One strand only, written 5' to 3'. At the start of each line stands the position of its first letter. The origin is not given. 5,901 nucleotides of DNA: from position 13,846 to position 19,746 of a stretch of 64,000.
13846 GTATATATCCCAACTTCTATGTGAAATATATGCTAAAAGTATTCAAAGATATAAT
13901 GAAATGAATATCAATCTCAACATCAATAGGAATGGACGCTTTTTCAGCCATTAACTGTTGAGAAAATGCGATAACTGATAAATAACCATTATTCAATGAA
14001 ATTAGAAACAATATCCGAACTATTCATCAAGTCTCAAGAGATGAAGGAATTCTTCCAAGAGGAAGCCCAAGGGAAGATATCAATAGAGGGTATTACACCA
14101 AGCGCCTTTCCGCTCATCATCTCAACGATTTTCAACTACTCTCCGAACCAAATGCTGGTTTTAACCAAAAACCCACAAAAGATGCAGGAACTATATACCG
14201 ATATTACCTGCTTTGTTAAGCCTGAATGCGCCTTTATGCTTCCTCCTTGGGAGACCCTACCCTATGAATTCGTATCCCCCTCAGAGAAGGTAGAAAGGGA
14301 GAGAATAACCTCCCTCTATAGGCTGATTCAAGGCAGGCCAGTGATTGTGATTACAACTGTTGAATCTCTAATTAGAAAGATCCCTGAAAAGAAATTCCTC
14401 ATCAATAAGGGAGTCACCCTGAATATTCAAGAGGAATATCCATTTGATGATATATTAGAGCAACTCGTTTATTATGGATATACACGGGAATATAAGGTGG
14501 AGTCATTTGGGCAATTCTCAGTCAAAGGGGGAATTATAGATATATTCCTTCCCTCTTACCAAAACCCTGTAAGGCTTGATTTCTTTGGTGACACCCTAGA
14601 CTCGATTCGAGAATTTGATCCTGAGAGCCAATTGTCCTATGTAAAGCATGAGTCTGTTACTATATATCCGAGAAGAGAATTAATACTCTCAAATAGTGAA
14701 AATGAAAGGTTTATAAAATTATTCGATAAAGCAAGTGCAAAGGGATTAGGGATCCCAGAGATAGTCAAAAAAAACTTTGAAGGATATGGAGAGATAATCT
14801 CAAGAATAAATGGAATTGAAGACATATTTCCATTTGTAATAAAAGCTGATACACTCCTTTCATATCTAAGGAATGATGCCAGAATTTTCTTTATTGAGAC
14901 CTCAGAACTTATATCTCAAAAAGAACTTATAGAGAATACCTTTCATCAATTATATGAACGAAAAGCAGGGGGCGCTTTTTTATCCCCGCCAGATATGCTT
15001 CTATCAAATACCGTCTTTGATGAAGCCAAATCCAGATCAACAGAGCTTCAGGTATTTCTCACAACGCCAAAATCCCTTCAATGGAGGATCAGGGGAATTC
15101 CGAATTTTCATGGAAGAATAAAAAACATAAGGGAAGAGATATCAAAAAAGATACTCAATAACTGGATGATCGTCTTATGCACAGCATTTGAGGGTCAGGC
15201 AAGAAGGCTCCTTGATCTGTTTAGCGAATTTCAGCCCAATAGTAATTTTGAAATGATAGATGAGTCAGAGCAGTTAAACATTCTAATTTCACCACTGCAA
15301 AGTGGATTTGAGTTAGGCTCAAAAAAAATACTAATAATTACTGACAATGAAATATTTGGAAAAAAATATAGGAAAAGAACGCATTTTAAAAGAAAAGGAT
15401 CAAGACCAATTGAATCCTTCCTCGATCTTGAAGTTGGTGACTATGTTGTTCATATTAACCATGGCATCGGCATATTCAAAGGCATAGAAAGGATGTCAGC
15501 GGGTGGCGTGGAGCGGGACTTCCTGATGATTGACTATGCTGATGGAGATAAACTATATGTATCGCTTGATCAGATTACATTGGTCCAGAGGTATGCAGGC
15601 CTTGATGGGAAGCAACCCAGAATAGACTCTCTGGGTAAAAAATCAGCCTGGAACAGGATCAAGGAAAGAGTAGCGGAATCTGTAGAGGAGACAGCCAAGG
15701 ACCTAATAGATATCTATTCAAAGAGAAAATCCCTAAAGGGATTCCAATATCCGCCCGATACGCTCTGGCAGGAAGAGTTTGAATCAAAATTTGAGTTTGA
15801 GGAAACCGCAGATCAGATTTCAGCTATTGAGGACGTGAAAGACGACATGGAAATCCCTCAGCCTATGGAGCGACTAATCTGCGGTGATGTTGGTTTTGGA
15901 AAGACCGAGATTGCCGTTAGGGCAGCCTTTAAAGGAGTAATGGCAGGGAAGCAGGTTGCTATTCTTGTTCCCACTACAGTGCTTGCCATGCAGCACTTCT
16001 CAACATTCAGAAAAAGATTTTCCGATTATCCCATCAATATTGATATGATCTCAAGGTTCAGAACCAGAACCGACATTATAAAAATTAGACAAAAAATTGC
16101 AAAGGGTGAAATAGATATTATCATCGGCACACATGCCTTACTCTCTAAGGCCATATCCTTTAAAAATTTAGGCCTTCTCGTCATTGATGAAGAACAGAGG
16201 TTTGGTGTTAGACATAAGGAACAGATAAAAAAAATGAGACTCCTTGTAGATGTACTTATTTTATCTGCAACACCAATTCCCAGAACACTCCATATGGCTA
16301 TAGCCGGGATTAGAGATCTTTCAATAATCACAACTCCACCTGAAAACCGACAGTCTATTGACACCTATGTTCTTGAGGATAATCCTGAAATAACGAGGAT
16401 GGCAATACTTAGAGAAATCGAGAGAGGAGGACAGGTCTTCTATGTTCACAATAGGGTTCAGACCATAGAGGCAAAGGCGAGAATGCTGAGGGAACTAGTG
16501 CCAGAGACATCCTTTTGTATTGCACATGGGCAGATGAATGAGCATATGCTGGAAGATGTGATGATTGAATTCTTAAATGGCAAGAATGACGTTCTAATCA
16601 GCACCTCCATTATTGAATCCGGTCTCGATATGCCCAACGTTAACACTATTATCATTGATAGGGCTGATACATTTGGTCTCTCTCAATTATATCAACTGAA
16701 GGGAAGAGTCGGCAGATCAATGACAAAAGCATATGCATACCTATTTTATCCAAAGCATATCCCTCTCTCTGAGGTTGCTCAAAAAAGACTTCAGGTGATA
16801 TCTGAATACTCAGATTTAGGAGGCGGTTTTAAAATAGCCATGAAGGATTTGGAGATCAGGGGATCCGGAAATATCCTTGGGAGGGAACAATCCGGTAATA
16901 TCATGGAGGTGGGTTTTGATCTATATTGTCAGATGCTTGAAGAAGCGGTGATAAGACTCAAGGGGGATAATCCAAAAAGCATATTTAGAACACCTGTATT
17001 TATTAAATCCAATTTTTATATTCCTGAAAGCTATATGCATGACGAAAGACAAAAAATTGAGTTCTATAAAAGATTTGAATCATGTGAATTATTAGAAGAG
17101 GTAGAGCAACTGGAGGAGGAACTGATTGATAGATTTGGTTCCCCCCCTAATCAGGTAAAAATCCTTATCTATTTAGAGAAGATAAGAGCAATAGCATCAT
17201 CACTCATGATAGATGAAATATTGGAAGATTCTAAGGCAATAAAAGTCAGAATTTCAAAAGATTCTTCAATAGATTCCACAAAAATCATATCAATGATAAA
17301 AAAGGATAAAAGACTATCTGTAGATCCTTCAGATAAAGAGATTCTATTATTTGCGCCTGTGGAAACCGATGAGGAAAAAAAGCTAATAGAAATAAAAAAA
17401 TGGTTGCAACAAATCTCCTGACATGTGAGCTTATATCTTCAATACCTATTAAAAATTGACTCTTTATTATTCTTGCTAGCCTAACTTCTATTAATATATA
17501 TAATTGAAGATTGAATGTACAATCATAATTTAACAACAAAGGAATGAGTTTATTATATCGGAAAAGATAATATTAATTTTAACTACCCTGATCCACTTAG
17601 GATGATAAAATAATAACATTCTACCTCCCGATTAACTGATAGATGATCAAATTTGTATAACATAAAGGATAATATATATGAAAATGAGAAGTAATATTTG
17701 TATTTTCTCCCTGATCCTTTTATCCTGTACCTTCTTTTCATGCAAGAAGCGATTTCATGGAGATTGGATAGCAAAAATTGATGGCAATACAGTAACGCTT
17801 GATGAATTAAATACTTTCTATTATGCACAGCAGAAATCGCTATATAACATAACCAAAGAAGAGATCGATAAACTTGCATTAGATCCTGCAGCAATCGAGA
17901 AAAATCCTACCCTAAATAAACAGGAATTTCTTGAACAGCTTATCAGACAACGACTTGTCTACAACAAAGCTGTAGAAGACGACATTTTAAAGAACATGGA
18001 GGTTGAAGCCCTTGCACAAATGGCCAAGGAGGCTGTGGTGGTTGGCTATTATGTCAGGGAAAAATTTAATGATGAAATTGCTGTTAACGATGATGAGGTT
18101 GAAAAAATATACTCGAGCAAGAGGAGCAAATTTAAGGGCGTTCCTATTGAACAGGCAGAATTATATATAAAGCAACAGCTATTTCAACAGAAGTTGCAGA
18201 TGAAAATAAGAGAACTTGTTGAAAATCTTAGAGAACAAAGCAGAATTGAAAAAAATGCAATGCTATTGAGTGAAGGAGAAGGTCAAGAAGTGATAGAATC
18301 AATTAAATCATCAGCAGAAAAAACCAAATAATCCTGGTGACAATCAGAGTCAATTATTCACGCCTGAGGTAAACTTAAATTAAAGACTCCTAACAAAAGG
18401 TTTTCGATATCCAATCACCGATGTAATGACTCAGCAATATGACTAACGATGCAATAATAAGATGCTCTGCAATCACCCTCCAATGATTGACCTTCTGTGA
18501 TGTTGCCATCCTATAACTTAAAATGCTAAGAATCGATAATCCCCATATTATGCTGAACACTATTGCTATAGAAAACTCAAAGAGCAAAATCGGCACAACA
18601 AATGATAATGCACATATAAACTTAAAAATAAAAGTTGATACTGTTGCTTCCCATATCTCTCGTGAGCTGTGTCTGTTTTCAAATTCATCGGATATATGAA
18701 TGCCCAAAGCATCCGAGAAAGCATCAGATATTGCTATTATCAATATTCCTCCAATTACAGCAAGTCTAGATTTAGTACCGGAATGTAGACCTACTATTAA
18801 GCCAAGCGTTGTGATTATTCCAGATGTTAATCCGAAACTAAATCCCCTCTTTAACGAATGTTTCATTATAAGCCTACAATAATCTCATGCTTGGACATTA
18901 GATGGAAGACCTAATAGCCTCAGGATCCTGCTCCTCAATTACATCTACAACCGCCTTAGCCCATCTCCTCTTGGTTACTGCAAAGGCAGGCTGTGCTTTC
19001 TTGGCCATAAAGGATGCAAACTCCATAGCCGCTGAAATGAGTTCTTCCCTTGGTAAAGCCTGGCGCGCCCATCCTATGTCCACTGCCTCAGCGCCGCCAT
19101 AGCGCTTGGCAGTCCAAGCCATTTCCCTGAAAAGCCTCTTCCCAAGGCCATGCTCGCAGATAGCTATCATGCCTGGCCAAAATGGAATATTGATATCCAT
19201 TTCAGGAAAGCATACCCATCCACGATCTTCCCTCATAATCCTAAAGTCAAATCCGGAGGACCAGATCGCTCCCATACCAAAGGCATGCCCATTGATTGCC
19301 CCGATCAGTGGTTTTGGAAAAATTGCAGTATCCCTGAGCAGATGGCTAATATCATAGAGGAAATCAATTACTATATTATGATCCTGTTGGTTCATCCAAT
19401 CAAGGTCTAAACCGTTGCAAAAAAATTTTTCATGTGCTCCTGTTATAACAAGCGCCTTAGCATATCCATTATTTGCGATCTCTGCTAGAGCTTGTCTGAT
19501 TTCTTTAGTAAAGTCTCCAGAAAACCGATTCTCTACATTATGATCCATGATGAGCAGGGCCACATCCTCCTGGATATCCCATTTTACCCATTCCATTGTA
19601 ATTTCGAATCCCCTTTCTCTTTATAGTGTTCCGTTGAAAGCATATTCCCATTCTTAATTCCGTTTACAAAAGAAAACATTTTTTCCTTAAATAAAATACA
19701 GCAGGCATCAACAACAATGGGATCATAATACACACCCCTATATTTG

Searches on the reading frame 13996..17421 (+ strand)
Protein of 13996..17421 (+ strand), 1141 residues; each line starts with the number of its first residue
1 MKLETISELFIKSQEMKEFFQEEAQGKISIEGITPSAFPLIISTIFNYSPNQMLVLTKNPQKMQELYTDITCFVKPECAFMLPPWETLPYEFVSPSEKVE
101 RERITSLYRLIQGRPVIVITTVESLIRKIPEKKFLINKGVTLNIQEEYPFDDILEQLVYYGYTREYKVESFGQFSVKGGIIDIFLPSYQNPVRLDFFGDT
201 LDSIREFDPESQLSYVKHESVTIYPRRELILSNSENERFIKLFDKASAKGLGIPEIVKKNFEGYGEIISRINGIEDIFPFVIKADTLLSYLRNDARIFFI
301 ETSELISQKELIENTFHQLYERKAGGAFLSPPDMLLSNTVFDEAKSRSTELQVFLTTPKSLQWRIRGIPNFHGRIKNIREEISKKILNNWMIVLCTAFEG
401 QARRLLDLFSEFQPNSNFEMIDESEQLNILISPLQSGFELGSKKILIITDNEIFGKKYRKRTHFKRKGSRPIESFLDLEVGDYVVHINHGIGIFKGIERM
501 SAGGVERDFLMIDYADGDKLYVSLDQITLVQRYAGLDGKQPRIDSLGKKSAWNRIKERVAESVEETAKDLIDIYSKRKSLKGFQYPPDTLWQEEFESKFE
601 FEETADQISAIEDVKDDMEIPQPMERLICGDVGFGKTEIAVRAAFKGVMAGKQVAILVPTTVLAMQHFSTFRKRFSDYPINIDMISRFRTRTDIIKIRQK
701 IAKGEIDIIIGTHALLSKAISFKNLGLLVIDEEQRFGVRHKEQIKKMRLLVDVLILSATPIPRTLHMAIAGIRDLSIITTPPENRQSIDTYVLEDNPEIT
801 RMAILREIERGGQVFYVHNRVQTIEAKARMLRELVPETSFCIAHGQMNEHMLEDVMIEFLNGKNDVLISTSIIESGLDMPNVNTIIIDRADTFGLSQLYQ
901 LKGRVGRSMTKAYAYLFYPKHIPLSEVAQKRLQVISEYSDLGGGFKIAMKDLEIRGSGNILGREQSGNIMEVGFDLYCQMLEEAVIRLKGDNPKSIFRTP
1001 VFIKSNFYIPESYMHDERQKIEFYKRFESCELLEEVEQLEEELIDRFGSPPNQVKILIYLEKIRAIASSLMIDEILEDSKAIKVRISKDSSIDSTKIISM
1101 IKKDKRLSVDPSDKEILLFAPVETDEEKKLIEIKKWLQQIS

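Call 38: search_protein_families(library=pfam, proteins=[window:13996-17421:+], max_evalue=0.0001)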
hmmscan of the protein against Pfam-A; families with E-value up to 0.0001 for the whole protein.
window:13996-17421:+ (1141 aa): 7 families
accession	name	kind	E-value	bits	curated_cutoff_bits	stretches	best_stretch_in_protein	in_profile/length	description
PF00270.35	DEAD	-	1e-25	90.9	26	1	605-766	2-165/167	DEAD/DEAH box helicase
PF03461.20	TRCF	-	3.3e-24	85.5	25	1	1005-1096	3-94/95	TRCF domain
PF17757.6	UvrB_inter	-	1.8e-23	82.9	22.9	1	140-228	1-90/91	UvrB interaction domain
PF02559.22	CarD_TRCF_RID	-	1.2e-20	73.8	23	1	478-533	1-56/57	CarD-like/TRCF RID domain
PF00271.37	Helicase_C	-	2e-19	70.3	23.5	1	805-908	10-109/110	Helicase conserved C-terminal domain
PF04851.21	ResIII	-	8.2e-09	36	22.5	1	603-760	4-162/164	Type III restriction enzyme, res subunit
PF22590.2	Cas3-like_C_2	-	3.3e-05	24.6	27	0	811-908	2-104/106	CRISPR-associated nuclease/helicase Cas3, C-terminal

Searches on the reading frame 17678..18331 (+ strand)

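Call 38: search_protein_families(library=pfam, proteins=[window:17678-18331:+], max_evalue=0.0001)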
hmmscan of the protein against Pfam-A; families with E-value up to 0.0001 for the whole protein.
window:17678-18331:+ (217 aa): 1 family
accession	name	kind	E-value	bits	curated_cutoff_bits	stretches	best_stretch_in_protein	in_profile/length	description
PF13624.11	SurA_N_3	-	1.7e-06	28.4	27.2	1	8-103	16-106/162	SurA-like N-terminal domain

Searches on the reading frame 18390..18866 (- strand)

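Call 38: search_protein_families(library=pfam, proteins=[window:18390-18866:-], max_evalue=0.0001)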
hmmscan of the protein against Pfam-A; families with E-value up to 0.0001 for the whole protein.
window:18390-18866:- (158 aa): 1 family
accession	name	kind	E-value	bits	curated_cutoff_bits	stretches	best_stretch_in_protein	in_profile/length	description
PF01988.24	VIT1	-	7.9e-08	32.8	28.1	0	54-150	114-213/214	VIT family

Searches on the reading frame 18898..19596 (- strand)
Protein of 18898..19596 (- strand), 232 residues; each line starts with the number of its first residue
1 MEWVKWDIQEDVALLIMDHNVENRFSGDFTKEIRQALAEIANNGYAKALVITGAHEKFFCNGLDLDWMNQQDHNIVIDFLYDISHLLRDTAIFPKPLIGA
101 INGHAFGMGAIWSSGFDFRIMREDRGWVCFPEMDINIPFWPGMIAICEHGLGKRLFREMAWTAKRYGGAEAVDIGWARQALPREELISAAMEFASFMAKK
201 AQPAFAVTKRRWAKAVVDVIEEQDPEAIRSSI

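Call 38: search_protein_families(library=pfam, proteins=[window:18898-19596:-], max_evalue=0.0001)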
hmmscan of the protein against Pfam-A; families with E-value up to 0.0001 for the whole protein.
window:18898-19596:- (232 aa): 2 families
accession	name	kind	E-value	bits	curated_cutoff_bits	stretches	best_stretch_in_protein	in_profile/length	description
PF00378.25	ECH_1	-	5.3e-28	98.4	27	1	8-218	2-211/251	Enoyl-CoA hydratase/isomerase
PF16113.10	ECH_2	-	2e-15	57.6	27.2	1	23-200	13-191/335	Enoyl-CoA hydratase/isomerase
